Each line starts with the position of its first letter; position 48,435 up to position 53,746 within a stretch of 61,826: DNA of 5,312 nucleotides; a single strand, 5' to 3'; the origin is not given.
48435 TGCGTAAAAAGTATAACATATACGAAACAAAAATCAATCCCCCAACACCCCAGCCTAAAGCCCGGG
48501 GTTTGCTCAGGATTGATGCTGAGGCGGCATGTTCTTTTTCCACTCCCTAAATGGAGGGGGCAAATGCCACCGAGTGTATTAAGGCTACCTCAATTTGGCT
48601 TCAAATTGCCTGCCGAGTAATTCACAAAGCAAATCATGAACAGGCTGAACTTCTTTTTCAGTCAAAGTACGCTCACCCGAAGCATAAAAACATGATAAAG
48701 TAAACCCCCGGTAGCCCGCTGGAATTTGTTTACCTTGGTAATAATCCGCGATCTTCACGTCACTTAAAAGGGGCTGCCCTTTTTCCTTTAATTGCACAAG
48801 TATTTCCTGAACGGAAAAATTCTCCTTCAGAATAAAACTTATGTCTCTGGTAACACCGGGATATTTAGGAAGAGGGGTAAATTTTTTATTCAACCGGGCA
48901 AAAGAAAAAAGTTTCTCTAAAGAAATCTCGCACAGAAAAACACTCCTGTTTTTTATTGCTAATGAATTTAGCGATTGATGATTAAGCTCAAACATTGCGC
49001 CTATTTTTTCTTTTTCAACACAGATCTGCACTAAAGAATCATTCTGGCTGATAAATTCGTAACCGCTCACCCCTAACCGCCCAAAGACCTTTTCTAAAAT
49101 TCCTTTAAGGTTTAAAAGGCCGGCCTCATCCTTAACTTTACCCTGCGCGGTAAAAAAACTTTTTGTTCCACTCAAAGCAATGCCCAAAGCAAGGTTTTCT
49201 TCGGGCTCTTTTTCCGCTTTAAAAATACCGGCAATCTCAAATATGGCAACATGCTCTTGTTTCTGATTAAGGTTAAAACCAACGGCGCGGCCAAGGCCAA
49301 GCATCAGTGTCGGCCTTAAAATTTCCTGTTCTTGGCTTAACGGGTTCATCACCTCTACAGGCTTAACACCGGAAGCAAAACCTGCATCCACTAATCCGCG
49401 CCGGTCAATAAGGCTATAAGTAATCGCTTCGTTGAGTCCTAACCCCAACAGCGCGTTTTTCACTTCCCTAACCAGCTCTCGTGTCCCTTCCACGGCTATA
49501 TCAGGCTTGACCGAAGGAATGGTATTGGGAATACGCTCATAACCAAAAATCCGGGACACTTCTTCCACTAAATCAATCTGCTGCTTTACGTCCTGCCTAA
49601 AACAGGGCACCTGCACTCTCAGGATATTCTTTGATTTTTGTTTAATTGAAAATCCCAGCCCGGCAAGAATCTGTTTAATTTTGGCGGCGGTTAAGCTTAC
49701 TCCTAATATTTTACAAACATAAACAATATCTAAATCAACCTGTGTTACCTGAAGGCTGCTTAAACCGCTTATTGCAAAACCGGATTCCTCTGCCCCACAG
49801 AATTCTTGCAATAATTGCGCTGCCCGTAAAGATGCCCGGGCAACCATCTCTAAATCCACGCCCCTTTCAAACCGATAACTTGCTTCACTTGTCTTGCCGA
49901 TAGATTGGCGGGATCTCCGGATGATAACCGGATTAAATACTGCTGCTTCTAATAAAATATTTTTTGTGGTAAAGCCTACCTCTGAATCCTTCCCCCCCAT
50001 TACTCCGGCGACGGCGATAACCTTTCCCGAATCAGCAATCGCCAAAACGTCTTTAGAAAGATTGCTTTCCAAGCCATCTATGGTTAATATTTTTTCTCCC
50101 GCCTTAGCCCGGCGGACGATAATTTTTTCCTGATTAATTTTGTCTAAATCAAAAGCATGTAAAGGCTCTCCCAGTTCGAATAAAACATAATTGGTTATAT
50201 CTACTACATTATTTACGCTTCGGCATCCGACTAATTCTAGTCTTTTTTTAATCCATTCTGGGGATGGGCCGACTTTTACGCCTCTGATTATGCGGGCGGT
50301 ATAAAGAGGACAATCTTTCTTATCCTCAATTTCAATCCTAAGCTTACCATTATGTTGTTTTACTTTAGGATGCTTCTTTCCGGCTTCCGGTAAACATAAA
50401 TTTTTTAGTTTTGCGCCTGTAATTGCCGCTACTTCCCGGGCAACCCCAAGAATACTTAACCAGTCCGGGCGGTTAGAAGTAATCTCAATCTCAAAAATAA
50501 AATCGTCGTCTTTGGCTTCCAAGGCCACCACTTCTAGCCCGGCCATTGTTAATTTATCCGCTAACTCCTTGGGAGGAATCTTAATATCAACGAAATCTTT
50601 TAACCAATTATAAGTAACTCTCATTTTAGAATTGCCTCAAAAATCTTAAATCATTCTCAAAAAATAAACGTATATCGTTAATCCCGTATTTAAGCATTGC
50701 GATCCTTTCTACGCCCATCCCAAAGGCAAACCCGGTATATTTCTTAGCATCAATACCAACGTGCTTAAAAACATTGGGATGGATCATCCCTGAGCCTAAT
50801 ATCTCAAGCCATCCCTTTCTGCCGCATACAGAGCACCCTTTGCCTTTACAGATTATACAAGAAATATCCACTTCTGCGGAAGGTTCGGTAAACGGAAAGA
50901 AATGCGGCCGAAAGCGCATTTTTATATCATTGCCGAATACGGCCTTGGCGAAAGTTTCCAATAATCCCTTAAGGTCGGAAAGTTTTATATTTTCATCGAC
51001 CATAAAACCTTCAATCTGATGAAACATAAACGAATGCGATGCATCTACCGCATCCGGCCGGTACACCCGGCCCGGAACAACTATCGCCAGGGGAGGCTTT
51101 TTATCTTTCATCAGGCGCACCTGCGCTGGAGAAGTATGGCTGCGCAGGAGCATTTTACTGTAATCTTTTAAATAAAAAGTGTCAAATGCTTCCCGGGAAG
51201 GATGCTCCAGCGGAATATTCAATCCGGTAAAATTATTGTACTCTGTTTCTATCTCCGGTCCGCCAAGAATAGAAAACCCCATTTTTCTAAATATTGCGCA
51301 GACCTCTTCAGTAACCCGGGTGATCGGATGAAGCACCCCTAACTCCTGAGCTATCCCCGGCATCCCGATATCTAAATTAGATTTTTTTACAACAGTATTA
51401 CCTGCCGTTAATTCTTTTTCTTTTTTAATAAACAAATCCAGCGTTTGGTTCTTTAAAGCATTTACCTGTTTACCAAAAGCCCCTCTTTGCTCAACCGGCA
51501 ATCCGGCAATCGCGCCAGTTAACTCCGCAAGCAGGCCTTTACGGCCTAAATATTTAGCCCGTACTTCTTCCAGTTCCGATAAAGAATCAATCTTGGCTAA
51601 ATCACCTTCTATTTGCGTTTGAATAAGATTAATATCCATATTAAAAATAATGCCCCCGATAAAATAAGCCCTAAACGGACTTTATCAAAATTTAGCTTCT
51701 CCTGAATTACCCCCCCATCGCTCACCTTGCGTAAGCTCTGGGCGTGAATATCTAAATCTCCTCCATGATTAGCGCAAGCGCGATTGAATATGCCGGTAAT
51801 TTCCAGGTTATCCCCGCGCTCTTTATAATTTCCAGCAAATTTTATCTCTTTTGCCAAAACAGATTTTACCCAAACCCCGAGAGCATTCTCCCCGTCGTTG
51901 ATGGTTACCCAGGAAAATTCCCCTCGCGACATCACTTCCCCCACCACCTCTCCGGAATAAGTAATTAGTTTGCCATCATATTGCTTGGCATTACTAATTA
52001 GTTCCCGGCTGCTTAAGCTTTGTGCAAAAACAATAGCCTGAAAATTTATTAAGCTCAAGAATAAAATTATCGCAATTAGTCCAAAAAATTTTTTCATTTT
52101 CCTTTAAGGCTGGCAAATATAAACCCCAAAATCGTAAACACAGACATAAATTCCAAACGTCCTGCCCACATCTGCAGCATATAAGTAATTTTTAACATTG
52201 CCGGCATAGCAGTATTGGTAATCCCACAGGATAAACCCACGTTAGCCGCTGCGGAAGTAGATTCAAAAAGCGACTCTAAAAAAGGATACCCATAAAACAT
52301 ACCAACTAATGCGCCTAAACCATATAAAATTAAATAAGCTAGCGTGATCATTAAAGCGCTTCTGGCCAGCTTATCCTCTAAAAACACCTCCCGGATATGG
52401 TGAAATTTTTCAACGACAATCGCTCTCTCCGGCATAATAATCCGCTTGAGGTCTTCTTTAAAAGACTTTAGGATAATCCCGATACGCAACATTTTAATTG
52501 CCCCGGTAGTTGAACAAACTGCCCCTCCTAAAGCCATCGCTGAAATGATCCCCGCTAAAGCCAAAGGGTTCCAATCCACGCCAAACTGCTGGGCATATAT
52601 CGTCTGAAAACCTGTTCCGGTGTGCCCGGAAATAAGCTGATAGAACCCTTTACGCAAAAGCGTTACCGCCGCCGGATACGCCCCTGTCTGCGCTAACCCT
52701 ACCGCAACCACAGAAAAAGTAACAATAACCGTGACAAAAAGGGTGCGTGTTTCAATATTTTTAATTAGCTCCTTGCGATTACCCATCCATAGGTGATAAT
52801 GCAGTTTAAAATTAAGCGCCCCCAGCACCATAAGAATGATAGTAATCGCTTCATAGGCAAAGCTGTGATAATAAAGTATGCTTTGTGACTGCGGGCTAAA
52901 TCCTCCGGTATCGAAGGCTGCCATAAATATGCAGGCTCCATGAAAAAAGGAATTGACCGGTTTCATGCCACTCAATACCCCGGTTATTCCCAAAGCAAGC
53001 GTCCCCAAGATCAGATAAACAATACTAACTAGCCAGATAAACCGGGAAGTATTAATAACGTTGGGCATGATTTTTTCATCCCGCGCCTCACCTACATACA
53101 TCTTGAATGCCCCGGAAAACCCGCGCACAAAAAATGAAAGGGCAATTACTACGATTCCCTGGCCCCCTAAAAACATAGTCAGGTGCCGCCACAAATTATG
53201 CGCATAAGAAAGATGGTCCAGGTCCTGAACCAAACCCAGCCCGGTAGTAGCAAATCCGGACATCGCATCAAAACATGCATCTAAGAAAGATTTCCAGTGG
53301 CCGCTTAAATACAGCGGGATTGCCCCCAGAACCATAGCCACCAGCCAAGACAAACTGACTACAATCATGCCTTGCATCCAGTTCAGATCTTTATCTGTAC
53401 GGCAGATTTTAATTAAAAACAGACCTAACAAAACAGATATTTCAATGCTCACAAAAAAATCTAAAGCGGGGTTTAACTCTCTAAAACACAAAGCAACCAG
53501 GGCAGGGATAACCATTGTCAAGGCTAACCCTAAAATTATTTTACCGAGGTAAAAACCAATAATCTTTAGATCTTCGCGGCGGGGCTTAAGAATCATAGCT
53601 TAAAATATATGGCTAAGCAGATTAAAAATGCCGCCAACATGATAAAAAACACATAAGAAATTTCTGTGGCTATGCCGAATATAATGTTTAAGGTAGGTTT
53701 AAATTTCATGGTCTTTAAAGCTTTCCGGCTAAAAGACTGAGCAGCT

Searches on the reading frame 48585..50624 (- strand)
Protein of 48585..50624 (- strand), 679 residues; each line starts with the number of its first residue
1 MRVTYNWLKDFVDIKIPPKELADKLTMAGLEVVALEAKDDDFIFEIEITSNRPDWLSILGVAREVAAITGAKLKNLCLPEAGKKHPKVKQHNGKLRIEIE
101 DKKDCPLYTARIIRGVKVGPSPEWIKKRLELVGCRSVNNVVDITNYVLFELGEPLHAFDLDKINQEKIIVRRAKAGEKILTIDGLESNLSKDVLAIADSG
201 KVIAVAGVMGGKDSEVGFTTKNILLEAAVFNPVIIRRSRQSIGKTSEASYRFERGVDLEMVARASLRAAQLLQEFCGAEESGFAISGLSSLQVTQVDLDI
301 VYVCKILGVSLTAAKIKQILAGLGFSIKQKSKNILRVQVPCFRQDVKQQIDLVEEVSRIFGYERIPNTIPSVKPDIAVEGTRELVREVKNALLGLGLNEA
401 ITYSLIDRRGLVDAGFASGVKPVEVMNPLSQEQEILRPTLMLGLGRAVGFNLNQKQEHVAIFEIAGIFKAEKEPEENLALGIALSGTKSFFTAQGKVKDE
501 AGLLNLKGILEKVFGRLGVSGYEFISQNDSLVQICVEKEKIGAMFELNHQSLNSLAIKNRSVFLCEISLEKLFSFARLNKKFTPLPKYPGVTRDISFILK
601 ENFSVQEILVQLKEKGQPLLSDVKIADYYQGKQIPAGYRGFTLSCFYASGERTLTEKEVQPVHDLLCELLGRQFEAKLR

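Call 90: search_protein_families(library=pfam, proteins=[window:48585-50624:-], max_evalue=0.00001)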
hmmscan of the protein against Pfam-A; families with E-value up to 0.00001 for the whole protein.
window:48585-50624:- (679 aa): 4 families
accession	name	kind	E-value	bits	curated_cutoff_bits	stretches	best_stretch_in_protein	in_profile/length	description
PF03483.22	B3_4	-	1.4e-66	223.8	29.3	1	105-277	2-174/174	B3/4 domain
PF17759.6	tRNA_synthFbeta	-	3.8e-34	118.5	22.4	1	365-569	1-214/214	Phenylalanyl tRNA synthetase beta chain CLM domain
PF03484.21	B5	-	1.5e-24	86.4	28.6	1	296-362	1-67/67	tRNA synthetase B5 domain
PF03147.19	FDX-ACB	-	4.5e-23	82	31.1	1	586-679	1-94/94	Ferredoxin-fold anticodon binding domain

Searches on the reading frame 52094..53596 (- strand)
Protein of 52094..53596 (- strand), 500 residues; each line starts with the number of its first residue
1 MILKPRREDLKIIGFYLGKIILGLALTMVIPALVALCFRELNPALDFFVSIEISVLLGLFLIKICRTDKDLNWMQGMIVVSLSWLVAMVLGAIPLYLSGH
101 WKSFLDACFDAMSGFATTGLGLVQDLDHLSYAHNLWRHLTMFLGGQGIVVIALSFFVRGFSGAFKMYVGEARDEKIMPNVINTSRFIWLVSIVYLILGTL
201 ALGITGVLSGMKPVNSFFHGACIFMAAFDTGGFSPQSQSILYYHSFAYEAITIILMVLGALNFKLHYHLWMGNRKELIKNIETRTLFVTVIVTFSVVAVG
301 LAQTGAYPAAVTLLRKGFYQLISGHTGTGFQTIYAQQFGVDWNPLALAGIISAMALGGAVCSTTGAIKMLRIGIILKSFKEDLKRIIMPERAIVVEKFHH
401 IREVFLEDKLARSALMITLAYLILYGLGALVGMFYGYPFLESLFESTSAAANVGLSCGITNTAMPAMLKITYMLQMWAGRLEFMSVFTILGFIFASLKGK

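Call 90: search_protein_families(library=pfam, proteins=[window:52094-53596:-], max_evalue=0.00001)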
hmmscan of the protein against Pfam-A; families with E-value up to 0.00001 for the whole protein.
window:52094-53596:- (500 aa): 1 family
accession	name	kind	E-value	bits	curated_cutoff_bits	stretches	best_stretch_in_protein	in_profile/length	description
PF02386.22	TrkH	-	1e-44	153.3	27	1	68-488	27-488/502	Cation transport protein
